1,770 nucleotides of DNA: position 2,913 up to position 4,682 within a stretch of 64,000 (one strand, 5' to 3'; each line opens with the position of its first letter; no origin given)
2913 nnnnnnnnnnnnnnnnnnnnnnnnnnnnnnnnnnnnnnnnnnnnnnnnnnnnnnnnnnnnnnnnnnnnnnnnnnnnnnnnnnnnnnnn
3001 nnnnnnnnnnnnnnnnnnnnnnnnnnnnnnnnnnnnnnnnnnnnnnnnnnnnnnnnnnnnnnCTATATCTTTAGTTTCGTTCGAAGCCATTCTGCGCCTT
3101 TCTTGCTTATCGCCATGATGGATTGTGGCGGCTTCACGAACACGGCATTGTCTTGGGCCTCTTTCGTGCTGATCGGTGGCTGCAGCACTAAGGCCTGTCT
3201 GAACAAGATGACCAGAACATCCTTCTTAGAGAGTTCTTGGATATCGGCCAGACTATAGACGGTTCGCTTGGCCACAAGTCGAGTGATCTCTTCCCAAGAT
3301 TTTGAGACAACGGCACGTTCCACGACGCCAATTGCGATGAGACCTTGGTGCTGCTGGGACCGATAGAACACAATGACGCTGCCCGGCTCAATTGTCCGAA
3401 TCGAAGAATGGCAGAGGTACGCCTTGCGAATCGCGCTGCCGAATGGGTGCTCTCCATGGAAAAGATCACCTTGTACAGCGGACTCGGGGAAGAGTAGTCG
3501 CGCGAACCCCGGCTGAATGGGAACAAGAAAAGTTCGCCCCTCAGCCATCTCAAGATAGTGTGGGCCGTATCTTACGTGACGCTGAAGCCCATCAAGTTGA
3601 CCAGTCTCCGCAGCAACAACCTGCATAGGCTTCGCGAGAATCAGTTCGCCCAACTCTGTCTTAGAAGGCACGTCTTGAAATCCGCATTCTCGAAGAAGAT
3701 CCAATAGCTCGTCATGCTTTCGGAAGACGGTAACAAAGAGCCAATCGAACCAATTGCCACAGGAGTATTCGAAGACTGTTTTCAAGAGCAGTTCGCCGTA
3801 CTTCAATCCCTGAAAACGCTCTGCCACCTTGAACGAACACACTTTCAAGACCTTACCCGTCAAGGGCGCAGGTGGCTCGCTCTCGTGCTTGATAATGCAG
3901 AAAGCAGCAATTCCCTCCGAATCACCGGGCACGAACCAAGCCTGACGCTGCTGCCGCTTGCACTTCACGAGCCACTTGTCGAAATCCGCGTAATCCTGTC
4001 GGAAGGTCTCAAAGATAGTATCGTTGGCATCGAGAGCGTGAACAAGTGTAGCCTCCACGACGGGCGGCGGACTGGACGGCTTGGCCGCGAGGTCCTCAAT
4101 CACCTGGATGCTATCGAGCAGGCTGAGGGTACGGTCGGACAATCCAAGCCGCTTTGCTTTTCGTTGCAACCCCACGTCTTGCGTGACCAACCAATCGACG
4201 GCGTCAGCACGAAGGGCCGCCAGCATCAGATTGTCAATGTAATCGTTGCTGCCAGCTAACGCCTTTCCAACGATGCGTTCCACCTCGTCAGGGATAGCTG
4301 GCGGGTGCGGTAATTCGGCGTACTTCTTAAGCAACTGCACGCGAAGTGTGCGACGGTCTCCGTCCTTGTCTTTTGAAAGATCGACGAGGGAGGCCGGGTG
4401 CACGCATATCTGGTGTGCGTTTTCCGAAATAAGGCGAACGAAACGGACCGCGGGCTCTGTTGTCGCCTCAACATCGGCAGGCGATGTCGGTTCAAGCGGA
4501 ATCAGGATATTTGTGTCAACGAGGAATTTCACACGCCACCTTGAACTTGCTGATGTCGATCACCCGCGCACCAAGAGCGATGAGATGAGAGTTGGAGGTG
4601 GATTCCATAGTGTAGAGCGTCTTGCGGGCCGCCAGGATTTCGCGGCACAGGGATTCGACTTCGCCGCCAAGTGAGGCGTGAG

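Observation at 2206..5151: Overlapping three-gene module: SLOG/DprA-like, PIN-domain and ASCH plus transglutaminase-like protein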

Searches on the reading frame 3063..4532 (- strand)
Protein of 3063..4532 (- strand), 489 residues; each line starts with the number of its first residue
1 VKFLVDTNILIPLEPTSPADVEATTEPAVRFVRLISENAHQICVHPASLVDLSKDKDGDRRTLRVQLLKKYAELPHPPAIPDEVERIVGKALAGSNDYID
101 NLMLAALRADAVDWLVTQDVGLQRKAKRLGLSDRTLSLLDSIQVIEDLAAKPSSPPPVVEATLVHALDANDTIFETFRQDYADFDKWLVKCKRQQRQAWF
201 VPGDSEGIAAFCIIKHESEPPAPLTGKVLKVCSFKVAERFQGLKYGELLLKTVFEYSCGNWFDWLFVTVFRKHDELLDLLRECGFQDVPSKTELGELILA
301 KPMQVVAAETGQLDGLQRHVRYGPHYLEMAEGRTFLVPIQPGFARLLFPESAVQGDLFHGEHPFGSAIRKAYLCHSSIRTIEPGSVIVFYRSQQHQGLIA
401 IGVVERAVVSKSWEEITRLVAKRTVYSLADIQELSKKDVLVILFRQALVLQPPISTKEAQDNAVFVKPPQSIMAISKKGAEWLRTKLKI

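Call 3: search_protein_families(library=pfam, proteins=[window:3063-4532:-], max_evalue=0.1)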
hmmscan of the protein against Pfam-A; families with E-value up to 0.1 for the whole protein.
window:3063-4532:- (489 aa): 2 families
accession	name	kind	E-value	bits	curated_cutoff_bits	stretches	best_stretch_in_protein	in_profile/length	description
PF13470.12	PIN_3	-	0.00055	21.2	27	1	3-120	2-114/115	PIN domain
PF00583.31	Acetyltransf_1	-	0.002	18.9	20.7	1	178-285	18-116/116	Acetyltransferase (GNAT) family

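Call 4: search_protein_families(library=padloc, proteins=[window:3063-4532:-], max_evalue=0.1)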
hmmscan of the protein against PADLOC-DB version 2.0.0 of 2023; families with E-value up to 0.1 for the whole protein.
window:3063-4532:- (489 aa): 6 families
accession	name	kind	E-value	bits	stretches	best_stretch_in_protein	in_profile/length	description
PDLC04421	PDC-M11A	-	2.1e-169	562.3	1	1-488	1-485/486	-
PDLC04422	PDC-M11A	-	1.8e-106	355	1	1-485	1-490/501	-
PDLC04420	PDC-M11A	-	3.7e-90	300.6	1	118-487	3-374/376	-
PDLC04417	PDC-M11A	-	3.8e-73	245.2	1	1-478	1-483/501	-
PDLC04419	PDC-M11A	-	3e-39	133.3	1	160-458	13-318/357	-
PDLC04418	PDC-M11A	-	4.1e-10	37.1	1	166-409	99-345/444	-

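Call 5: search_protein_families(library=ncbifam, proteins=[window:3063-4532:-], max_evalue=0.1)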
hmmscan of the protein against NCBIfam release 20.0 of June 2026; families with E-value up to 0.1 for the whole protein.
window:3063-4532:- (489 aa): 1 family
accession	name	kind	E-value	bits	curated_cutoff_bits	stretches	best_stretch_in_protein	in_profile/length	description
NF040503.1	resist_ArsN1a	equivalog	0.052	13.3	170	1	174-296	27-144/159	arsinothricin resistance N-acetyltransferase ArsN1 family A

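Call 8: search_solved_structures(query=window:3063-4532:-, max_evalue=10, show_alignments=2)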
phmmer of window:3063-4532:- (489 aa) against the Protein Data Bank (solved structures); distinct sequences matched with E-value up to 10: 0.

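Call 13: search_protein_families(library=pfam, proteins=[window:3066-4532:-], max_evalue=10)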
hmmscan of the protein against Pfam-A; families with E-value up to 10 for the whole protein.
window:3066-4532:- (489 aa): 3 families
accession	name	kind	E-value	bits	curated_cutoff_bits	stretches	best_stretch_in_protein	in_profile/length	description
PF13470.12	PIN_3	-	0.00055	21.2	27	1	3-120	2-114/115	PIN domain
PF00583.31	Acetyltransf_1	-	0.002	18.9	20.7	1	178-285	18-116/116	Acetyltransferase (GNAT) family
PF13508.13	Acetyltransf_7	-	0.19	12.6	27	1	204-286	10-83/84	Acetyltransferase (GNAT) domain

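Call 14: find_homologous_proteins(query=window:3063-4532:-, max_evalue=0.001)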
Query window:3063-4532:- (489 aa): 862 proteins with E <= 0.001 among 8000 candidates; the best 120 are listed.
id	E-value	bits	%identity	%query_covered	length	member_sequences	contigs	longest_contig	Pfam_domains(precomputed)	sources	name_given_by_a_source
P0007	0.0e+0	1104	100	100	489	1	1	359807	-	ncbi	-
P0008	2.9e-230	783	69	100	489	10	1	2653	PF00583.32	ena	-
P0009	4.2e-206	703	64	100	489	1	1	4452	PF00583.32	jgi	jgi:GNAT superfamily N-acetyltransferase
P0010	1.6e-163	563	54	99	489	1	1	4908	-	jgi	jgi:hypothetical protein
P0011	2.1e-159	549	51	99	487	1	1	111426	PF00583.32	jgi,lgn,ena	-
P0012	2.5e-159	549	51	99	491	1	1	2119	-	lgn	-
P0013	2.0e-156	540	50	100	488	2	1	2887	PF00583.32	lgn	-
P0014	9.8e-156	537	49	100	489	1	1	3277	PF00583.32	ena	-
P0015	2.0e-155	536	50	100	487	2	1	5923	PF00583.32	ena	-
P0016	5.6e-154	531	51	100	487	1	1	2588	PF00583.32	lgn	-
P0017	8.1e-154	531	50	100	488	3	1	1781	-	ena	-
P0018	7.5e-153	528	50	100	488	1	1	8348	PF00583.32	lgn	-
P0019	8.6e-152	524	49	100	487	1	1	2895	PF00583.32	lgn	-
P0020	1.1e-151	524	49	100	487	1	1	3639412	PF00583.32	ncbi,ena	-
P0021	1.1e-151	524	47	100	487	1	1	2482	PF00583.32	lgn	-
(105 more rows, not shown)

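Call 16: find_related_loci(query=A1, collection=genome_contigs, flank=6000)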
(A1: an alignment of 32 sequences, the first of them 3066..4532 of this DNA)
Query A1 (489 aa) in genome_contigs; peptide patterns used: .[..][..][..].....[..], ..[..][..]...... (x = any residue, [..] = any of these).
235 stretches matched a pattern; 210 encode a relative of the query (tblastn E <= 1e-3); the best 80 are kept; 80 distinct loci.
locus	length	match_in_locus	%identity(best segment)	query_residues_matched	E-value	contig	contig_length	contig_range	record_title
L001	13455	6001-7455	49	1-487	7e-156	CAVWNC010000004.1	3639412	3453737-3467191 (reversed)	MAG: uncultured Acidobacteriota bacterium isolate MFD09368.bin.2.205 genome assembly, contig: contig_6402, whole genome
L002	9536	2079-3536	47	1-487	1e-152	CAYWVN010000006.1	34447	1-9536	MAG TPA_asm: uncultured Coriobacteriia bacterium isolate SRP302447_co3_176 genome assembly, contig: NODE_3343_length_344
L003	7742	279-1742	47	1-488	9e-150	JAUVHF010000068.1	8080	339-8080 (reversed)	MAG: Anaerolineales bacterium isolate CSMAG_395 CSMAG_395_k141_854806_length_8080_cov_13.3715, whole genome shotgun sequ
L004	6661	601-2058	49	1-487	2e-149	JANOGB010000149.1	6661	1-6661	MAG: Planctomycetota bacterium isolate SOY_64_metabat_319 SOY_64_k141_3942620, whole genome shotgun sequence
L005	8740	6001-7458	48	1-487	2e-148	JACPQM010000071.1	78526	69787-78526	MAG: Chloroflexi bacterium isolate NC_groundwater_653_Ag_B-0.1um_64_227 B_1_S1_Biohub_coassembly_k141_3950558, whole gen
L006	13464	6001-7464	46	1-489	1e-142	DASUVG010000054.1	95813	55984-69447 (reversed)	MAG TPA_asm: Longimicrobium sp. isolate SMAG_U1809 k141_1278448, whole genome shotgun sequence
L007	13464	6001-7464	45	1-489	2e-142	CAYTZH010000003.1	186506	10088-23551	MAG TPA_asm: uncultured Spirochaetales bacterium isolate SRP128890_co1_152 genome assembly, contig: NODE_67_length_18650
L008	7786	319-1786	47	1-489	6e-139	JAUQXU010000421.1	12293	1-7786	MAG: Candidatus Brocadia sp. isolate BIN37 contig_277669, whole genome shotgun sequence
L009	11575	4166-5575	47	6-483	8e-139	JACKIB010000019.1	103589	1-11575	MAG: Planctomycetota bacterium isolate HK-STAS-PLAN-33 HK-STAS-PLAN-33_19, whole genome shotgun sequence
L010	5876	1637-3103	45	1-489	1e-138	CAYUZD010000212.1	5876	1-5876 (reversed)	MAG TPA_asm: uncultured Nitrospirales bacterium isolate SRP287453_co1_86 genome assembly, contig: NODE_26679_length_5876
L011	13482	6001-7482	46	1-488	4e-137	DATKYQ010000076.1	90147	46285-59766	MAG TPA_asm: Myxococcota bacterium isolate SMAG_U14223 k141_234081, whole genome shotgun sequence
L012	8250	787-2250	43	1-488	2e-136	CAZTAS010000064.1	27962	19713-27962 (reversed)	MAG TPA_asm: uncultured Thermodesulfobacteriota bacterium isolate SRP323688_co1_150 genome assembly, contig: NODE_2985_l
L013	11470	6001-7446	47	1-484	2e-136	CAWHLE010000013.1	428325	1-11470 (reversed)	MAG: uncultured delta proteobacterium isolate MFD02416.bin.2.187 genome assembly, contig: contig_29482, whole genome sho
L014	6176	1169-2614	48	1-484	6e-136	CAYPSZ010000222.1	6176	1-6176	MAG TPA_asm: uncultured Desulfobacterales bacterium isolate SRP067234_co1_129 genome assembly, contig: k99_691212, whole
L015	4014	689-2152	45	1-489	4e-139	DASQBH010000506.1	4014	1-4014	MAG TPA_asm: Longimicrobium sp. isolate SMAG_U11666 k141_376731, whole genome shotgun sequence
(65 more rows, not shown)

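Call 26: find_encoding_contigs(protein=P0009, flank=5000, max_places=3)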
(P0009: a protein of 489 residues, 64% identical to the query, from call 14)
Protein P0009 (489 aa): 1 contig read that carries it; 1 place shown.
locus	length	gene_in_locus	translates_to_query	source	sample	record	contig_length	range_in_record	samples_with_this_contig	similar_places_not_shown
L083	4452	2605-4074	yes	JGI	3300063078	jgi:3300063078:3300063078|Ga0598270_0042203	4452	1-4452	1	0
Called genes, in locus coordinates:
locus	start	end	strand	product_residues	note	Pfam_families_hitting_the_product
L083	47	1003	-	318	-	-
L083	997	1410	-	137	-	-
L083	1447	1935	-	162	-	PF20603:Bact_hydrolase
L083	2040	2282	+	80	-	-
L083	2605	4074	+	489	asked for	PF00583:Acetyltransf_1 (weak)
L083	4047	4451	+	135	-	?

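Call 46: search_solved_structures(query=A1, max_evalue=1, show_alignments=0)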
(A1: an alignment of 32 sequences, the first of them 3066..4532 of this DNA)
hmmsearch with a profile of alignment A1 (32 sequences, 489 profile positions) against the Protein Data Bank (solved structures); distinct sequences matched with E-value up to 1: 9.
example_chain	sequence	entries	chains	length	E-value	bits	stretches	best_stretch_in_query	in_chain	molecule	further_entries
1tiq_A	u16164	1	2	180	0.00073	21.5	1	206-305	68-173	Protease synthase and sporulation negative regulatory protein PAI 1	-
6yzz_A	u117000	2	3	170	0.021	16.6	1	230-290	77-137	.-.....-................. 50 | Acyl-CoA N-acyltransferases (NAT) superfamily protein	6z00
1y7r_A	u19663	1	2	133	0.022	16.6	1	226-288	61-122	hypothetical protein SA2161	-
8iym_A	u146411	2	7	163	0.075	14.8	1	230-296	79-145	N-acetyltransferase domain-containing protein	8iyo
4e2a_A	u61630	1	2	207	0.18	13.6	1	201-291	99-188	Putative acetyltransferase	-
1r57_A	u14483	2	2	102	0.19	13.5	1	235-273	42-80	conserved hypothetical protein | Acetyltransferase, GNAT family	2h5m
4ua3_A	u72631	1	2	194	0.28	12.9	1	229-292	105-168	Uncharacterized N-acetyltransferase C825.04c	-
9qwv_A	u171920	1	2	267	0.38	12.5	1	109-164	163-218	Enoyl-CoA hydratase, mitochondrial, putative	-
1wwz_A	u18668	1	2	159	0.41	12.4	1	186-290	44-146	hypothetical protein PH1933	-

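Call 57: find_encoding_contigs(protein=P0007, flank=3000, max_places=2)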
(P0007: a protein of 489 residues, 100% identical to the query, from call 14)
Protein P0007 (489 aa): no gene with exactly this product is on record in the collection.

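Call 59: predict_structure(alignment_id=A1)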
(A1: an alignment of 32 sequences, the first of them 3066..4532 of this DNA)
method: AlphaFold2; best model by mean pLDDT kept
length: 489 residues; sequences in the alignment: 32
mean_pLDDT: 88.8   pTM: 0.87
mean pLDDT of the five models: 88.8, 88.2, 87.9, 87.8, 83.1
residues with pLDDT >= 90: 306; 70-90: 154; 50-70: 21; < 50: 8
segments of 3 or more residues with pLDDT < 50: 355-362
pLDDT, mean of each block of 10 residues (from residue 1): 92 80 87 92 92 84 87 93 94 91 96 94 93 91 86 67 92 91 95 94 82 95 94 86 79 91 95 89 93 94 83 89 89 92 83 48 68 88 96 90 96 94 88 95 93 93 93 94 91
secondary structure, 60 per line:
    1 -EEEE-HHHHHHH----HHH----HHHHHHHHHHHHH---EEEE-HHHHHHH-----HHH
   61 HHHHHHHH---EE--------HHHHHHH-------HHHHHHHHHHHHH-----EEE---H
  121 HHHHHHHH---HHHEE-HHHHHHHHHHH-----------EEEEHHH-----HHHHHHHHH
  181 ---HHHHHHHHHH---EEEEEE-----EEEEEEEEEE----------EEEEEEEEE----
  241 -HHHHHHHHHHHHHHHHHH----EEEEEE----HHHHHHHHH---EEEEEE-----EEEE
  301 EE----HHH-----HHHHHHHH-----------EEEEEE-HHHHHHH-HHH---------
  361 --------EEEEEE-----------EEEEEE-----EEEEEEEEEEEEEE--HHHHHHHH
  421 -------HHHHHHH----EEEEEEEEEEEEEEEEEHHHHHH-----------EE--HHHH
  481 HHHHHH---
elements in order: E2-5 H7-13 H25-37 E41-44 H46-52 H58-68 H82-88 H96-108 E114-116 H120-128 H138-148 E160-163 H172-180 H184-193 E197-202 E208-217 E228-236 H242-259 E264-269 H274-282 E286-291 E297-302 H315-322 E334-339 H341-347 E369-374 E386-391 E397-410 H413-420 H428-434 E439-455 H456-461 H477-486

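Call 64: fold_search(model_id=the predicted structure, library=pdb)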
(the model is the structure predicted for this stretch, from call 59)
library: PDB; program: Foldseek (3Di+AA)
matches with E <= 10: 1343; with E <= 0.001: 317
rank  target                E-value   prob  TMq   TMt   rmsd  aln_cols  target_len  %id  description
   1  5y6b_D                7.4e-07  1.00  0.25  0.81   2.9       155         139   12  Crystal structure of ZmASCH Y47F mutant protein from Zymomonas mobilis (released 2018-07-18)
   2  5y6b_A                9.3e-07  1.00  0.26  0.78   3.3       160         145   12  Crystal structure of ZmASCH Y47F mutant protein from Zymomonas mobilis (released 2018-07-18)
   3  5guq_C                9.3e-07  1.00  0.26  0.77   3.1       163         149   13  Crystal structure of ASCH from Zymomonas mobilis (released 2017-08-30)
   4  5gus_A                1.2e-06  1.00  0.25  0.79   3.6       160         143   12  Crystal structure of ASCH domain from Zymomonas mobilis (released 2017-08-30)
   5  5y6b_B                1.2e-06  1.00  0.25  0.79   3.0       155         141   12  Crystal structure of ZmASCH Y47F mutant protein from Zymomonas mobilis (released 2018-07-18)
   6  4e2a_A                1.2e-06  1.00  0.22  0.55   5.7       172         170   16  Crystal Structure of the Putative acetyltransferase from Streptococcus mutans (released 2013-03-13)
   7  7kpu_A                1.7e-06  1.00  0.25  0.58   3.9       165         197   15  Crystal structure of human NatD (NAA40) bound to a bisubstrate analogue with a C-3 linker (released 2021-06-16)
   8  1tiq_A                1.7e-06  1.00  0.24  0.59   5.4       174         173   16  Crystal Structure of an Acetyltransferase (PaiA) in complex with CoA and DTT from Bacillus subtilis, Northeast Structu (released 2004-07-13)
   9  5guq_A                2.1e-06  1.00  0.25  0.79   3.0       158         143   13  Crystal structure of ASCH from Zymomonas mobilis (released 2017-08-30)
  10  4u9w_D                2.1e-06  1.00  0.26  0.61   3.8       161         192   14  Crystal Structure of NatD bound to H4/H2A peptide and CoA (released 2015-01-28)
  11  8osp_A                2.1e-06  1.00  0.25  0.64   4.1       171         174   16  GCN5-related N-Acetyltransferase from Lactobacillus curiae (released 2023-07-05)
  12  4u9w_A                2.2e-06  1.00  0.26  0.59   4.7       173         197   15  Crystal Structure of NatD bound to H4/H2A peptide and CoA (released 2015-01-28)
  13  5gus_B                2.3e-06  1.00  0.25  0.77   3.2       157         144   13  Crystal structure of ASCH domain from Zymomonas mobilis (released 2017-08-30)
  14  4ua3_A                2.5e-06  1.00  0.25  0.61   4.9       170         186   17  Crystal structure of selenomethionine labeled SpNatD (released 2015-01-28)
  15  4e2a_B                2.5e-06  1.00  0.22  0.55   5.7       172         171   16  Crystal Structure of the Putative acetyltransferase from Streptococcus mutans (released 2013-03-13)
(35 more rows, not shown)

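Call 83: search_protein_families(library=pfam, alignment_id=A1, max_evalue=0.01)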
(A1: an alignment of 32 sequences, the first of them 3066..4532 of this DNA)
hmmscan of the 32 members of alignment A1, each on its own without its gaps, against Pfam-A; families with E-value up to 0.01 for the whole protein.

A. member 1, window:3066-4532:- (489 aa): 2 families
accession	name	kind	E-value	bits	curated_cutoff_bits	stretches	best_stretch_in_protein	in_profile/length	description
PF13470.12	PIN_3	-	0.00055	21.2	27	1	3-120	2-114/115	PIN domain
PF00583.31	Acetyltransf_1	-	0.002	18.9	20.7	1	178-285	18-116/116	Acetyltransferase (GNAT) family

B. families by the number of members that match (of 32 scanned): 9 families
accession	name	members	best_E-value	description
PF00583.31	Acetyltransf_1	31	4.1e-09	Acetyltransferase (GNAT) family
PF13470.12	PIN_3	7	8.6e-05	PIN domain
PF13673.13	Acetyltransf_10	6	5.2e-05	Acetyltransferase (GNAT) domain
PF01878.24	EVE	4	0.0049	EVE domain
PF13508.13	Acetyltransf_7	3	0.0022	Acetyltransferase (GNAT) domain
PF08445.16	FR47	1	0.0069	FR47-like protein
PF13420.13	Acetyltransf_4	1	0.0079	Acetyltransferase (GNAT) domain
PF13302.13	Acetyltransf_3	1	0.0081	Acetyltransferase (GNAT) domain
PF02438.21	Adeno_100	1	0.0087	Late 100kD protein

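Call 91: find_related_loci(query=A1, collection=viral_contigs, flank=4000)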
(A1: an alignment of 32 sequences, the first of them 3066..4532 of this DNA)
Query A1 (489 aa) in viral_contigs; peptide patterns used: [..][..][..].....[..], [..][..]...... (x = any residue, [..] = any of these).
30 stretches matched a pattern; 1 encode a relative of the query (tblastn E <= 1e-3); 1 distinct loci.
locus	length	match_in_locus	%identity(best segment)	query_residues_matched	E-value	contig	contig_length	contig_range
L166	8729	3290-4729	33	1-487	1e-64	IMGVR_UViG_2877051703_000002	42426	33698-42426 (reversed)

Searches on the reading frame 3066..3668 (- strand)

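Call 13: search_protein_families(library=pfam, proteins=[window:3066-3668:-], max_evalue=10)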
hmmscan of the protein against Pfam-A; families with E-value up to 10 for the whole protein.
window:3066-3668:- (201 aa): 1 family
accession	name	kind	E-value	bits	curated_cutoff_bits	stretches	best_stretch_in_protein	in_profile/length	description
PF01878.24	EVE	-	0.084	13.3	23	1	88-193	35-140/145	EVE domain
